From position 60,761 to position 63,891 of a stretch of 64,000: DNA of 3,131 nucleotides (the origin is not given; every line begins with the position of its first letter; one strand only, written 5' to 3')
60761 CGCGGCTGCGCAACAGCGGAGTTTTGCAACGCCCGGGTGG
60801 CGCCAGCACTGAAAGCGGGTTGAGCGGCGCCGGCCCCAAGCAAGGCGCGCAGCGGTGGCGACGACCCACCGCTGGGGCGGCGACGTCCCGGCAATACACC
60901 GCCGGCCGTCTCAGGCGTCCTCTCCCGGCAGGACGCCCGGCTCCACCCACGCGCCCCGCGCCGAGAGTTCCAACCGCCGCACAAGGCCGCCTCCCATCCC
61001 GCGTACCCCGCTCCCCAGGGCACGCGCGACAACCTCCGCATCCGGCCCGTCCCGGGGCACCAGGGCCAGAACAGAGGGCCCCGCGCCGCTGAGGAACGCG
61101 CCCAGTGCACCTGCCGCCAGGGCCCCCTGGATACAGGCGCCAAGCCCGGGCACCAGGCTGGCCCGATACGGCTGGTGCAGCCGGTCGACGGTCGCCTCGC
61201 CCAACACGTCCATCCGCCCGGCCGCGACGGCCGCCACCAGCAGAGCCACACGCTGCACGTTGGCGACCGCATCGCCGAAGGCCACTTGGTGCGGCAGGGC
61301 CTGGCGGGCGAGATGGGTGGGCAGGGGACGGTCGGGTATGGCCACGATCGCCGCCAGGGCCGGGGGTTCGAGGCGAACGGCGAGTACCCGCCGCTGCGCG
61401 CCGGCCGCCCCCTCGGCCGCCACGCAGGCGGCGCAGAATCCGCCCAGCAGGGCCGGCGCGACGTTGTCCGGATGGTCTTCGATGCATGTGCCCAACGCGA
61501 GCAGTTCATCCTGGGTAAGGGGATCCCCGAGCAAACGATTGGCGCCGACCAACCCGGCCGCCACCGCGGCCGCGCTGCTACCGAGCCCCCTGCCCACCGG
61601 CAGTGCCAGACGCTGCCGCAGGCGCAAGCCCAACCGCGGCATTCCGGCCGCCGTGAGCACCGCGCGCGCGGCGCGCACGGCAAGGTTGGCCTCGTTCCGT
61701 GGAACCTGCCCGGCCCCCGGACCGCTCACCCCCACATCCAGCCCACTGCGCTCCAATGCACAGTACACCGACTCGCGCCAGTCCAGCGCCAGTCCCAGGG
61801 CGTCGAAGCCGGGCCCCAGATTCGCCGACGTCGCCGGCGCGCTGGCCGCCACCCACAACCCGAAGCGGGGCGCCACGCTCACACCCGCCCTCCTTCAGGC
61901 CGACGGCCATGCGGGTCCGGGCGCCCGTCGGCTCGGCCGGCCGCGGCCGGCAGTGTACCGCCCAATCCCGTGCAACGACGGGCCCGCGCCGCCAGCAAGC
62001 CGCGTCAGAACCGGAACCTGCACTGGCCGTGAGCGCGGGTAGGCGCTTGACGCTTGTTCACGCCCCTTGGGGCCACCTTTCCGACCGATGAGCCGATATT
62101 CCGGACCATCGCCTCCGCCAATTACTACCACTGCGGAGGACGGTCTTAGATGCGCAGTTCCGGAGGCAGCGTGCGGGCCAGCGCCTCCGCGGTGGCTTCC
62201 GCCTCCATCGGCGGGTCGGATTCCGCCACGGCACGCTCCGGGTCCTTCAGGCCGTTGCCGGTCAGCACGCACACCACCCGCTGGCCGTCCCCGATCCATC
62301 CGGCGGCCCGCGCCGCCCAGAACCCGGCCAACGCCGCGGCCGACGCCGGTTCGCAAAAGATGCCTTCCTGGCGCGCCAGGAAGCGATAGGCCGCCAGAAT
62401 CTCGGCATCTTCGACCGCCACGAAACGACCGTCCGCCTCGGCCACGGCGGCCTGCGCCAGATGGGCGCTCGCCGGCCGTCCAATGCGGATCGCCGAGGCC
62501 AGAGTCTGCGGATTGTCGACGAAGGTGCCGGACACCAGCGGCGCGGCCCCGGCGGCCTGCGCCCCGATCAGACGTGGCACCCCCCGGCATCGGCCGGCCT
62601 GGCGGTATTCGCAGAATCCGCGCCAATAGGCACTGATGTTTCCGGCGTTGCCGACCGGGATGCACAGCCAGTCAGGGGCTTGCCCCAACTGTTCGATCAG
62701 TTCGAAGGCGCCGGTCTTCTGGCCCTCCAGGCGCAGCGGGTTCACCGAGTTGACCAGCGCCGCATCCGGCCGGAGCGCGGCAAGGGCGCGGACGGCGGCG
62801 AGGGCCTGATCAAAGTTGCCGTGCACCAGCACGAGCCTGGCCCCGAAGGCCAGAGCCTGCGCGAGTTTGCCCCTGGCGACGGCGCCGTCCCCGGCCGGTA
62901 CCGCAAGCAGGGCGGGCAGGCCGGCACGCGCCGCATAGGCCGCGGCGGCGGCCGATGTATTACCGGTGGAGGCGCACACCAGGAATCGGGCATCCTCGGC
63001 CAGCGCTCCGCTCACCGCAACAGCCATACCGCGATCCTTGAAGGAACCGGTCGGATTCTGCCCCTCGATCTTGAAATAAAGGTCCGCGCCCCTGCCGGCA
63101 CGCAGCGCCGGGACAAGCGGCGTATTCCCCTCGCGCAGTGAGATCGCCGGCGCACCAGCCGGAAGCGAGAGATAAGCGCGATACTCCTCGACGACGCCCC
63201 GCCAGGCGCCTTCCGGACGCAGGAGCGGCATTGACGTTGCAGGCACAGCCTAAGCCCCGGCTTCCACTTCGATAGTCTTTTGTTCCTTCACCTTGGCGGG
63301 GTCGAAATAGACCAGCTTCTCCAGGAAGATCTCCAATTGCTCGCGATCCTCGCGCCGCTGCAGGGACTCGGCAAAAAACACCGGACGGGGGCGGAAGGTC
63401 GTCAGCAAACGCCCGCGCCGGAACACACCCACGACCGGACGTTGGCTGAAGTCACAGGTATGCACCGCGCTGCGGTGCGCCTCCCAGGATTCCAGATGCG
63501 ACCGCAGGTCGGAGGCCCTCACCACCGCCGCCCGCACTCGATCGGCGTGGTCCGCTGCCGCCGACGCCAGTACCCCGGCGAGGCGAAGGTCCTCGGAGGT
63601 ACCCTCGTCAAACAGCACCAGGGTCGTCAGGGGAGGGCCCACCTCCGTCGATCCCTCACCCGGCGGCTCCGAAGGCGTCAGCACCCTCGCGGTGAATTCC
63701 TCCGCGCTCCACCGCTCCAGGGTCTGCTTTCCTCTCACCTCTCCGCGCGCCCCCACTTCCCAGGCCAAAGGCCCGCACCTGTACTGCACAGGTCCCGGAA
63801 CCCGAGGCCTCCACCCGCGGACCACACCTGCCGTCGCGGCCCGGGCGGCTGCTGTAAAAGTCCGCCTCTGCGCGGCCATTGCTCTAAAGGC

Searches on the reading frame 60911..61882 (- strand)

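Call 12: search_protein_families(library=pfam, proteins=[window:60911-61882:-])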
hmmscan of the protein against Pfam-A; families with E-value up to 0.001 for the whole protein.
window:60911-61882:- (323 aa): 2 families
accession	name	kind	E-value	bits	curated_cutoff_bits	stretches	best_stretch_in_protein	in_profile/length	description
PF00288.32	GHMP_kinases_N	-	1.6e-17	63.9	22.3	1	66-148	1-87/87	GHMP kinases N terminal domain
PF08544.19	GHMP_kinases_C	-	7.4e-11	42.7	21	1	216-289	2-79/85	GHMP kinases C terminal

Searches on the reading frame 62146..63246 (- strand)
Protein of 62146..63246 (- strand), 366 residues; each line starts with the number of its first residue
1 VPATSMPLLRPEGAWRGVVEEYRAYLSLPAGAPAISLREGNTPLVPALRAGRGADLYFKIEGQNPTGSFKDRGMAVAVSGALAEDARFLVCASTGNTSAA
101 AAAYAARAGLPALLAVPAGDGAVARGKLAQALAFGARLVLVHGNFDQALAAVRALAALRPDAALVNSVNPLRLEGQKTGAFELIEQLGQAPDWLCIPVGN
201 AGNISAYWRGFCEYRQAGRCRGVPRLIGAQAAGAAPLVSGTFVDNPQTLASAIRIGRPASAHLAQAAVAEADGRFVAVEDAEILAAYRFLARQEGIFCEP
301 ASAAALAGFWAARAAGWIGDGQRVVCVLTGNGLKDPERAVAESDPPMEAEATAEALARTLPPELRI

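Call 12: search_protein_families(library=pfam, proteins=[window:62146-63246:-])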
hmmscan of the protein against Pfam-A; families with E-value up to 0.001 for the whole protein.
window:62146-63246:- (366 aa): 1 family
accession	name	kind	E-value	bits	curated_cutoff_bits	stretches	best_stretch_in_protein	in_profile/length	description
PF00291.31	PALP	-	1.1e-73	248.6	35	1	35-330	1-295/295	Pyridoxal-phosphate dependent enzyme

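Call 42: find_encoding_contigs(protein=window:62146-63246:-, flank=10000, max_places=4)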
Protein window:62146-63246:- (366 aa): 3 contigs read that carry it; 3 places shown.
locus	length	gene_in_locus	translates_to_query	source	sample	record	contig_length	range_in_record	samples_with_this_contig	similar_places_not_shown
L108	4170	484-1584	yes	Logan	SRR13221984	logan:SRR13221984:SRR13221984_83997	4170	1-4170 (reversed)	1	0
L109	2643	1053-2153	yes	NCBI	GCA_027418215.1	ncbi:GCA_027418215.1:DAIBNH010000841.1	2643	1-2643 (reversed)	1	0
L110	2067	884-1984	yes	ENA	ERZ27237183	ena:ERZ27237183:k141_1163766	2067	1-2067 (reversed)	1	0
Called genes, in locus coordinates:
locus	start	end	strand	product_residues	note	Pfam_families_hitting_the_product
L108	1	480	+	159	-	?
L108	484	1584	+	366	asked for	PF00291:PALP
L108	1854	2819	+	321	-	PF00288:GHMP_kinases_N, PF08544:GHMP_kinases_C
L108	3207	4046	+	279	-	PF20560:MotA_N, PF01618:MotA_ExbB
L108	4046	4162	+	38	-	-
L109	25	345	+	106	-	-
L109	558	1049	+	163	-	-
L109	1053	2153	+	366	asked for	PF00291:PALP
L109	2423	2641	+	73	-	?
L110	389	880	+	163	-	-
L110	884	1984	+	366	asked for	PF00291:PALP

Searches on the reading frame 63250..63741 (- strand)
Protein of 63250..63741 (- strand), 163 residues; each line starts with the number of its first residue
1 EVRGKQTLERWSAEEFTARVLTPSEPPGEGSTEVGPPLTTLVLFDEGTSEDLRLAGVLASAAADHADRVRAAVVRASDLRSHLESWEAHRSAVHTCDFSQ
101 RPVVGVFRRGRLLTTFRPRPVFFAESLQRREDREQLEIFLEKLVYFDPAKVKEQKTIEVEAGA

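Call 72: search_protein_families(library=pfam, proteins=[window:63250-63741:-], max_evalue=0.01)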
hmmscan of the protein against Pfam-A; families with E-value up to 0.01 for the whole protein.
window:63250-63741:- (163 aa): 0 families
